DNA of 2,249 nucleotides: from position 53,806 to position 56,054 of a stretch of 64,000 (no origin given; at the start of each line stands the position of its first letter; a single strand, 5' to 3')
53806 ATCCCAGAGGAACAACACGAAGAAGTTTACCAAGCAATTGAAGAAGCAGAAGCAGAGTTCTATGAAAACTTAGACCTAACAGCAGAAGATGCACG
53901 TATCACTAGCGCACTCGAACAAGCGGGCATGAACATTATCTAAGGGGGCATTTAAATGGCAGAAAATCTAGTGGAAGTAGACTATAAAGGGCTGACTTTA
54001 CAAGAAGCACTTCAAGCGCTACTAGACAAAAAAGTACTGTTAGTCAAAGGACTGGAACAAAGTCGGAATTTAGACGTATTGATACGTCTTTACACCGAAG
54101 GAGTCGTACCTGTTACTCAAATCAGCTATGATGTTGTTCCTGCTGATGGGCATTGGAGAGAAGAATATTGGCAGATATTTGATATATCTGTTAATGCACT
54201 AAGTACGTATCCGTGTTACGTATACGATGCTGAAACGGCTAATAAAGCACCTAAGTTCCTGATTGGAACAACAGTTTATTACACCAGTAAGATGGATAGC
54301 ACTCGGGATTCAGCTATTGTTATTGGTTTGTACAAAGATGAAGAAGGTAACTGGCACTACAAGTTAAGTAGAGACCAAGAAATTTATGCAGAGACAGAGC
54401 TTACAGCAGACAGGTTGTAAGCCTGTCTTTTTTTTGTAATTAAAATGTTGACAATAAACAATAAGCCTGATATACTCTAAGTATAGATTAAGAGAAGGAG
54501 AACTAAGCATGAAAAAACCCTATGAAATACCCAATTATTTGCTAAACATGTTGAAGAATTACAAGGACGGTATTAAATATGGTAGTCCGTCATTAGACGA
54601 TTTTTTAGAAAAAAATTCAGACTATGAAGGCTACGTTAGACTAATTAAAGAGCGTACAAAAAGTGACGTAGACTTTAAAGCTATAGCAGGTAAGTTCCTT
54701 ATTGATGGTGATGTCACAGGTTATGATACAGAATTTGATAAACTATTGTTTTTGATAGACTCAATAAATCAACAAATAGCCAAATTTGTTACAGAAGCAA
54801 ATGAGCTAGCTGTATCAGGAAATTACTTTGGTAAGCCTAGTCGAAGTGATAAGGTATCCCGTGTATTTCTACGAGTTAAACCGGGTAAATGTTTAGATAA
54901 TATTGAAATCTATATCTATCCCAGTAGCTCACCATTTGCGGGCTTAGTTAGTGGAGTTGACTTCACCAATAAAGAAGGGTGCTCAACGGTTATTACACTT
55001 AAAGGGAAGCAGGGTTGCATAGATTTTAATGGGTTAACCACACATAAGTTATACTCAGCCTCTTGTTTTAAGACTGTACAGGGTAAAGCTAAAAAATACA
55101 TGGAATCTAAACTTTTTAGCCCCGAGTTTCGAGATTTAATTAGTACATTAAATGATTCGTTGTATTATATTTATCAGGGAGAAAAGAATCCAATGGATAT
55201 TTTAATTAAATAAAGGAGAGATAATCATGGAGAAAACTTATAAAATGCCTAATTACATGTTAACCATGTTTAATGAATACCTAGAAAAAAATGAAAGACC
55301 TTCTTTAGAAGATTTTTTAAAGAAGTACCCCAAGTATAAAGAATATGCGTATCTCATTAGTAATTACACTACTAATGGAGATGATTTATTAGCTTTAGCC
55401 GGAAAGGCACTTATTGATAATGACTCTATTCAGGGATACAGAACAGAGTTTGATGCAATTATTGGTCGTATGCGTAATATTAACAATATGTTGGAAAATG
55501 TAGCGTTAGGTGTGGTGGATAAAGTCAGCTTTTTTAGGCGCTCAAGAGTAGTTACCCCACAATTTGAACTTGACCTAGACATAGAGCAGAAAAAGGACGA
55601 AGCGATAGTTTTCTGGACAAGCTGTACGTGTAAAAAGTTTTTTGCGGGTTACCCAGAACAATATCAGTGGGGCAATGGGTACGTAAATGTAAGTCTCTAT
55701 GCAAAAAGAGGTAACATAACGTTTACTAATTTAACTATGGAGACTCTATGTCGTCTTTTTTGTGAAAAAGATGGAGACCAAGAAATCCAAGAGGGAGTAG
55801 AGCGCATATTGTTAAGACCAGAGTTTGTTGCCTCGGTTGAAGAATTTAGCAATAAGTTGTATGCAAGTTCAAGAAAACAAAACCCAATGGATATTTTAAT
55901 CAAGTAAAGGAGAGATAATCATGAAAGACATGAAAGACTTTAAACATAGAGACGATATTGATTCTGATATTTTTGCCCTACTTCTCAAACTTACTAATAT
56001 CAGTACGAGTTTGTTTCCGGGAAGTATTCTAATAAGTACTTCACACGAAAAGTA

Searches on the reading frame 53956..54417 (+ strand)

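Call 12: search_protein_families(library=pfam, proteins=[window:53956-54417:+], max_evalue=1)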
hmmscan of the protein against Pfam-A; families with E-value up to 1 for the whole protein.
window:53956-54417:+ (154 aa): 0 families

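Call 13: search_protein_families(library=phrogs, proteins=[window:53956-54417:+], max_evalue=0.01)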
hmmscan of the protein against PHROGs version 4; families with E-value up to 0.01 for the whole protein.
window:53956-54417:+ (154 aa): 1 family
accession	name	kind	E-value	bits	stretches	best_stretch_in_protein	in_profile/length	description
phrog_1104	-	head and packaging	2.2e-49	168.2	1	11-152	17-158/160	virion structural protein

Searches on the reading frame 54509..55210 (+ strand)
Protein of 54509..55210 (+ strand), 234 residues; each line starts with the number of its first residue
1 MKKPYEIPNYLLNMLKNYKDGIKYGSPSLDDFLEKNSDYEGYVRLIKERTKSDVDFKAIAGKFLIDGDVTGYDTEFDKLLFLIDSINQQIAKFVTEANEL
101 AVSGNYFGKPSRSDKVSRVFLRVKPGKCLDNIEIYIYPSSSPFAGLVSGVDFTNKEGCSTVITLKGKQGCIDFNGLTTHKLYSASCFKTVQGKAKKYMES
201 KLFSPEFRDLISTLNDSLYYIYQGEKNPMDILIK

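Call 12: search_protein_families(library=pfam, proteins=[window:54509-55210:+], max_evalue=1)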
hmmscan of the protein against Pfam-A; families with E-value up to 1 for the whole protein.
window:54509-55210:+ (234 aa): 0 families

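Call 13: search_protein_families(library=phrogs, proteins=[window:54509-55210:+], max_evalue=0.01)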
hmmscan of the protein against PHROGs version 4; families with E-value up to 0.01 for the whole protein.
window:54509-55210:+ (234 aa): 1 family
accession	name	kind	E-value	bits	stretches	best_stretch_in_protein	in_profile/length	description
phrog_4066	-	unknown function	0.0053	18.3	1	40-88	21-70/88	-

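Call 81: search_dna_similar(query=window:54509-55210:+, collection=phages, mode=protein, max_rows=40, rows=spread, max_evalue=0.01)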
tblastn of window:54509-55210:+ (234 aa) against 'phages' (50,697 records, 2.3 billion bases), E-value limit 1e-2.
Records with a match: 12; places in all: 17; records where one place covers at least 80% of the query: 12.
Best place of each record, by identity: 95-99% 6; 90-95% 1; <60% 5.
By first word of the organism name: Enterococcus 12.
By host as written in the record: Enterococcus faecium 4; - 2; Enterococcus faecium E1071 2; Enterococcus faecalis 2; Enterococcus sp. 1; Enterococcus faecium strain UCH1 1.
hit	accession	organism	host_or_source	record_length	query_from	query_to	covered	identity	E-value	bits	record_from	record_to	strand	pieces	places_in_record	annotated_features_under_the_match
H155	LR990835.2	Enterococcus phage Porthos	-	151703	1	234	100%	98.7%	2e-150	468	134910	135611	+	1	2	Hypothetical protein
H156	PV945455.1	Enterococcus phage vB_Edu_21C1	Enterococcus sp.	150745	1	234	100%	97.0%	1e-147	460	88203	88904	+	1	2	hypothetical protein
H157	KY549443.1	Enterococcus phage EFP01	Enterococcus faecium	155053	1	234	100%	95.7%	2e-146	457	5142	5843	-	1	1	hypothetical protein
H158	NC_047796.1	Enterococcus phage EFP01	Enterococcus faecium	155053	1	234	100%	95.7%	2e-146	457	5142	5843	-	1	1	hypothetical protein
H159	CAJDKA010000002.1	Enterococcus phage 163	Human fecal sample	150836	1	234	100%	95.3%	8e-146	454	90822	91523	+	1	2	hypothetical protein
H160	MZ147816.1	Enterococcus phage 113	Enterococcus faecium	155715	1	234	100%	95.3%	4e-144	450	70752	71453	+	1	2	hypothetical protein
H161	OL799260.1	Enterococcus phage phiSHEF16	Enterococcus faecium E1071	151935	1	234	100%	93.6%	7e-142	443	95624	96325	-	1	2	hypothetical protein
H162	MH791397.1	Enterococcus phage EfsSzw-1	Enterococcus faecalis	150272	1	234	100%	57.9%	6e-82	271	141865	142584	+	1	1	hypothetical protein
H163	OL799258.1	Enterococcus phage phiSHEF13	Enterococcus faecium E1071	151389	1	234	100%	57.5%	1e-81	271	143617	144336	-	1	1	hypothetical protein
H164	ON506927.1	Enterococcus phage TJE1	Enterococcus faecium strain UCH1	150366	1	234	100%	57.1%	2e-81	270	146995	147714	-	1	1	hypothetical protein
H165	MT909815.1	Enterococcus phage iF6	Enterococcus faecium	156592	1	234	100%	33.3%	1e-18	90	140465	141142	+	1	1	hypothetical protein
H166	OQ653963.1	Enterococcus phage PEF1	Enterococcus faecalis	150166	1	234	100%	32.5%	4e-18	88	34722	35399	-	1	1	hypothetical protein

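Call 91: search_protein_families(library=padloc, proteins=[window:54509-55210:+], max_evalue=0.1)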
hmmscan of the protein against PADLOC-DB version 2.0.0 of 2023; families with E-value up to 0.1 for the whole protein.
window:54509-55210:+ (234 aa): 0 families

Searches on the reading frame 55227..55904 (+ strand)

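Call 12: search_protein_families(library=pfam, proteins=[window:55227-55904:+], max_evalue=1)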
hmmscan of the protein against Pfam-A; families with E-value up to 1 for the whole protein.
window:55227-55904:+ (226 aa): 2 families
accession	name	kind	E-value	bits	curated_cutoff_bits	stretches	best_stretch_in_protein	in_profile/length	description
PF07475.17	Hpr_kinase_C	-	0.086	12.8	33.3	1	59-122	42-105/171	HPr Serine kinase C-terminal domain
PF04518.17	Effector_1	-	0.18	11.3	23.8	1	54-100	224-269/371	Effector from type III secretion system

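Call 13: search_protein_families(library=phrogs, proteins=[window:55227-55904:+], max_evalue=0.01)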
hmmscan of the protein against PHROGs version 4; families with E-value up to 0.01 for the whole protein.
window:55227-55904:+ (226 aa): 0 families

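Call 91: search_protein_families(library=padloc, proteins=[window:55227-55904:+], max_evalue=0.1)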
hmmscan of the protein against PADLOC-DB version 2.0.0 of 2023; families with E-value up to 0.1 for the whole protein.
window:55227-55904:+ (226 aa): 0 families
